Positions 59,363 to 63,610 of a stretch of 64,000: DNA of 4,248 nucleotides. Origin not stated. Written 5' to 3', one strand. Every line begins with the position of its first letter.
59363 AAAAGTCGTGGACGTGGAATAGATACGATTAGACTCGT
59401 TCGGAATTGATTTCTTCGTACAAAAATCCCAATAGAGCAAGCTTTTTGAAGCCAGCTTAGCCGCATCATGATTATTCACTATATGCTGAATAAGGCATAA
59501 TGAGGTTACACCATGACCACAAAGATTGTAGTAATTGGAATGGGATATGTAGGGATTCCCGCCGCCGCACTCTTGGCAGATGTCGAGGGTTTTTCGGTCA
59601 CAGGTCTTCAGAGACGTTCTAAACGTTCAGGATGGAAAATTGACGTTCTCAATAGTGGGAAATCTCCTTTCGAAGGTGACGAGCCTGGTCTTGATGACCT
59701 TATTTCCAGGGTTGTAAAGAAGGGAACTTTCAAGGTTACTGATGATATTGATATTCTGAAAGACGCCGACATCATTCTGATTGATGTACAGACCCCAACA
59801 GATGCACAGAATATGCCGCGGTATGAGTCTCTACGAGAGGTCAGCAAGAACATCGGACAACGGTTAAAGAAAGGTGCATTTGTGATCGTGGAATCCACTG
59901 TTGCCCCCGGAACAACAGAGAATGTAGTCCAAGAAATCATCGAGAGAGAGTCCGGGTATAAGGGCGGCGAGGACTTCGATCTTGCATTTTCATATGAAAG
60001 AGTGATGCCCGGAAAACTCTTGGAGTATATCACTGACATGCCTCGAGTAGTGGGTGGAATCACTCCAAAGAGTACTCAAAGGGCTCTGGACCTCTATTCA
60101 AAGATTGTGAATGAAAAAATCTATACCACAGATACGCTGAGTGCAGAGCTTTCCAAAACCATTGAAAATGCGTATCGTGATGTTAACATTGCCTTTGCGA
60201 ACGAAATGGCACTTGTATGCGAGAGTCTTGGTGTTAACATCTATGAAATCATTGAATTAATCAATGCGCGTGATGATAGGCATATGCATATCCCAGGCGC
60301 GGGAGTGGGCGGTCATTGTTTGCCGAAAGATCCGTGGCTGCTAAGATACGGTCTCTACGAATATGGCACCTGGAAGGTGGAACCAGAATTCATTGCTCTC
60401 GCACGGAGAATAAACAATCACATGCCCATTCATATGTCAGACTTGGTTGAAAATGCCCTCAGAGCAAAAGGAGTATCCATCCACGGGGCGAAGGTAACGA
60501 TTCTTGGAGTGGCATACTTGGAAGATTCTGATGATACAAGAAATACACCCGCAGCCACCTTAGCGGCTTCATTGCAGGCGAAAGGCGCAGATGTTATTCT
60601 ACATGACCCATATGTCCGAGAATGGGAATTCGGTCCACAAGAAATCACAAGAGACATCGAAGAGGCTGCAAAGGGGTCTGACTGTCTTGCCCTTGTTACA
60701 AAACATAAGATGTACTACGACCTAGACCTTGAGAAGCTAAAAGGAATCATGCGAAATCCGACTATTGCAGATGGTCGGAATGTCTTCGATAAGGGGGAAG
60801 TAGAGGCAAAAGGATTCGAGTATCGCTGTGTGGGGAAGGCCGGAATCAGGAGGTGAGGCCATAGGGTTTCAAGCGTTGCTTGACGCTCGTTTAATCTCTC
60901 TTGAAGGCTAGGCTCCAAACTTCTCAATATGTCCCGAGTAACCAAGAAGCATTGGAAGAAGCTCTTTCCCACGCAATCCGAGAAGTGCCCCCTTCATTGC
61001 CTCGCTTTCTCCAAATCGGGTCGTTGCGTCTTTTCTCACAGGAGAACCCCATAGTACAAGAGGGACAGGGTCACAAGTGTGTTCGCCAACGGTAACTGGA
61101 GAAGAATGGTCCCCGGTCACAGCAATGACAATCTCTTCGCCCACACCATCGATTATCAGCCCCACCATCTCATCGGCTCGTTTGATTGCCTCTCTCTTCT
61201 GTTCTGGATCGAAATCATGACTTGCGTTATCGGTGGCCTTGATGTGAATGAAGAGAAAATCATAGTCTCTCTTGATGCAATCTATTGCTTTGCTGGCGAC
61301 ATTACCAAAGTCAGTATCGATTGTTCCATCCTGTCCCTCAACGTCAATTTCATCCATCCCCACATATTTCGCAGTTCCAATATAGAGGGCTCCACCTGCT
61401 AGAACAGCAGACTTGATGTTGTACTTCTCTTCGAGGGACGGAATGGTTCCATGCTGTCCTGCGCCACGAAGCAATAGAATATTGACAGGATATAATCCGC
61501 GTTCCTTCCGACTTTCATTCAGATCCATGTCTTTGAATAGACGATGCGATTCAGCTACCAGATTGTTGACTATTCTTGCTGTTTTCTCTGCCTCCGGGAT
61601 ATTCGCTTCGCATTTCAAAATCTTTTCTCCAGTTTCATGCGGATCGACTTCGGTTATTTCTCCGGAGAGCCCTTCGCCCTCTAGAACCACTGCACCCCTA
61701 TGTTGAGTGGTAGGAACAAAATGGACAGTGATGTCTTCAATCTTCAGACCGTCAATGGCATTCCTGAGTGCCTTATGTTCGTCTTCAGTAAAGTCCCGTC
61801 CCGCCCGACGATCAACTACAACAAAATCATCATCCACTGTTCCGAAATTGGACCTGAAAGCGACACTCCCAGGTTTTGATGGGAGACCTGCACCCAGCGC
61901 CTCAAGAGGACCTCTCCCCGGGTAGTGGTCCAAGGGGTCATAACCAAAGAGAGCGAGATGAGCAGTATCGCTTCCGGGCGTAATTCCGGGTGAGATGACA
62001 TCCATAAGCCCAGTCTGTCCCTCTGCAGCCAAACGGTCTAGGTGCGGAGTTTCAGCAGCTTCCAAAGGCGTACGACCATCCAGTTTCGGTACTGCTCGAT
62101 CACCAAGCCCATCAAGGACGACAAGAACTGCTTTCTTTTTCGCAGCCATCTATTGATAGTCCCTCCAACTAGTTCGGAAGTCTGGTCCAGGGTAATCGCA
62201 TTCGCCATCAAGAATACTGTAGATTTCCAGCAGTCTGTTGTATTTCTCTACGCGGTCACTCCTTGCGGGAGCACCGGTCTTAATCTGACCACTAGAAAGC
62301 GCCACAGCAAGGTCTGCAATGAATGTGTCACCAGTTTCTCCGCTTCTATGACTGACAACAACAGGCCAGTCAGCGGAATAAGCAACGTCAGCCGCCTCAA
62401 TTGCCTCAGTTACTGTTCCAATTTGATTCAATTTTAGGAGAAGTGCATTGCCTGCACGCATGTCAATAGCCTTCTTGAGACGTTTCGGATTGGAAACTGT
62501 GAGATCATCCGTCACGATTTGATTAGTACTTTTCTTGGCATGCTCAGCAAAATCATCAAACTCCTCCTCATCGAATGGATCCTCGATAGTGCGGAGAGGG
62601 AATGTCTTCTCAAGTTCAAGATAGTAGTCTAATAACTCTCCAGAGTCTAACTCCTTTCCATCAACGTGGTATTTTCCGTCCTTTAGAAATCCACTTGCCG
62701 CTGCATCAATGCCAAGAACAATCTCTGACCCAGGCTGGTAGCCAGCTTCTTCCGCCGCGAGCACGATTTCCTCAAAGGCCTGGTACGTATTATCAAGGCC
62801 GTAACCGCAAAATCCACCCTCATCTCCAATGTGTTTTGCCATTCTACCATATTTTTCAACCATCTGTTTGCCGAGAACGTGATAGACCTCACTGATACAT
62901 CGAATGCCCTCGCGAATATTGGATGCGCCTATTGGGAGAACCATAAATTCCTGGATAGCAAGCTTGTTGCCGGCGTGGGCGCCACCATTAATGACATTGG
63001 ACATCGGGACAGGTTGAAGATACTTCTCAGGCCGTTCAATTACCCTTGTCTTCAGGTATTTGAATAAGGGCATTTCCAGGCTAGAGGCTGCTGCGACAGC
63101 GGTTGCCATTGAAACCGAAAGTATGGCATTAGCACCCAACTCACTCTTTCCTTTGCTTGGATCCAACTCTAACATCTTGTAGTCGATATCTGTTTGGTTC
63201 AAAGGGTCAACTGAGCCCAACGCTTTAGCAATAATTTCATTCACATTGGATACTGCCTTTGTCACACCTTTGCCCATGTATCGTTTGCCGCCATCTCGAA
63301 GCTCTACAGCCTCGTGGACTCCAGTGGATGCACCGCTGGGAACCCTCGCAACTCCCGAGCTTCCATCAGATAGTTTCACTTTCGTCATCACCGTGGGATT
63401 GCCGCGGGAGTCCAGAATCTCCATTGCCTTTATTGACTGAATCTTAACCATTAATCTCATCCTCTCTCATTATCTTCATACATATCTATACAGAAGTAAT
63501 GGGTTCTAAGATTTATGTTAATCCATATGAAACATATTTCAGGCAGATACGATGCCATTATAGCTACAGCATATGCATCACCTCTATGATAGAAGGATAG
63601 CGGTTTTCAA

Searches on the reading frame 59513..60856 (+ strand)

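Call 56: search_protein_families(library=pfam, proteins=[window:59513-60856:+], max_evalue=0.0001)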
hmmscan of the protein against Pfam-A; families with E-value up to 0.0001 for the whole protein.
window:59513-60856:+ (447 aa): 3 families
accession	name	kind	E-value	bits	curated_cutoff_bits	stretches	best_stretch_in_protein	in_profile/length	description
PF03721.20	UDPG_MGDP_dh_N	-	7.3e-37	127.2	27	1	4-191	2-183/187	UDP-glucose/GDP-mannose dehydrogenase family, NAD binding domain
PF00984.24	UDPG_MGDP_dh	-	1.2e-25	89.9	25.4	1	210-302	2-93/94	UDP-glucose/GDP-mannose dehydrogenase family, central domain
PF03720.21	UDPG_MGDP_dh_C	-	1.1e-24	87.3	30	1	330-427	2-103/103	UDP-glucose/GDP-mannose dehydrogenase family, UDP binding domain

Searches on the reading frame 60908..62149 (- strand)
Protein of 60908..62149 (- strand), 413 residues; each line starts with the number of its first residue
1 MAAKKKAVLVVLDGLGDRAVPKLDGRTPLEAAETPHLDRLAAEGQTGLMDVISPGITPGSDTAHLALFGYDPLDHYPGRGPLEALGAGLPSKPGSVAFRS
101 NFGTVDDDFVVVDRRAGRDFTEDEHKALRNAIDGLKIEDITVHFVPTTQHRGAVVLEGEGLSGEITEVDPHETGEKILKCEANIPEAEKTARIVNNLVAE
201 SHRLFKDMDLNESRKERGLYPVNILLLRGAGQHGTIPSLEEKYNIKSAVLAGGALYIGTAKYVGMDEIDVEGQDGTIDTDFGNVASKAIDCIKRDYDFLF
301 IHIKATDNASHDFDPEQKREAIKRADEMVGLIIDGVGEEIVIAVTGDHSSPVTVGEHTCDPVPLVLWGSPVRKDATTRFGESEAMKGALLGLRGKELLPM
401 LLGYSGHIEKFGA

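Call 56: search_protein_families(library=pfam, proteins=[window:60908-62149:-], max_evalue=0.0001)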
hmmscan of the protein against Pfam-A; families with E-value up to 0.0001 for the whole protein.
window:60908-62149:- (413 aa): 3 families
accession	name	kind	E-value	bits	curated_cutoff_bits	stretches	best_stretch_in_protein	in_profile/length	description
PF10143.14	PhosphMutase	-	9.7e-52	175.7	21.5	1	41-211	1-170/170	2,3-bisphosphoglycerate-independent phosphoglycerate mutase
PF01676.23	Metalloenzyme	-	5.6e-47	160.8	24.3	1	5-395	1-243/252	Metalloenzyme superfamily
PF01663.27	Phosphodiest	-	6.9e-08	32.9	23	1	276-349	139-220/342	Type I phosphodiesterase / nucleotide pyrophosphatase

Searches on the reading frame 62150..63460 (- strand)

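Call 56: search_protein_families(library=pfam, proteins=[window:62150-63460:-], max_evalue=0.0001)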
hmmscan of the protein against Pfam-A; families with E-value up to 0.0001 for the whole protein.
window:62150-63460:- (436 aa): 3 families
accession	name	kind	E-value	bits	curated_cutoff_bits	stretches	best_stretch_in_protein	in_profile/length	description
PF00113.28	Enolase_C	-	2.3e-100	336.1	21.5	1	147-430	2-294/296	Enolase, C-terminal TIM barrel domain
PF03952.21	Enolase_N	-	1.7e-51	174.3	35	1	7-136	1-131/131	Enolase, N-terminal domain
PF13378.12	MR_MLE_C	-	7e-08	32.9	29.4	1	279-396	63-177/219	Enolase C-terminal domain-like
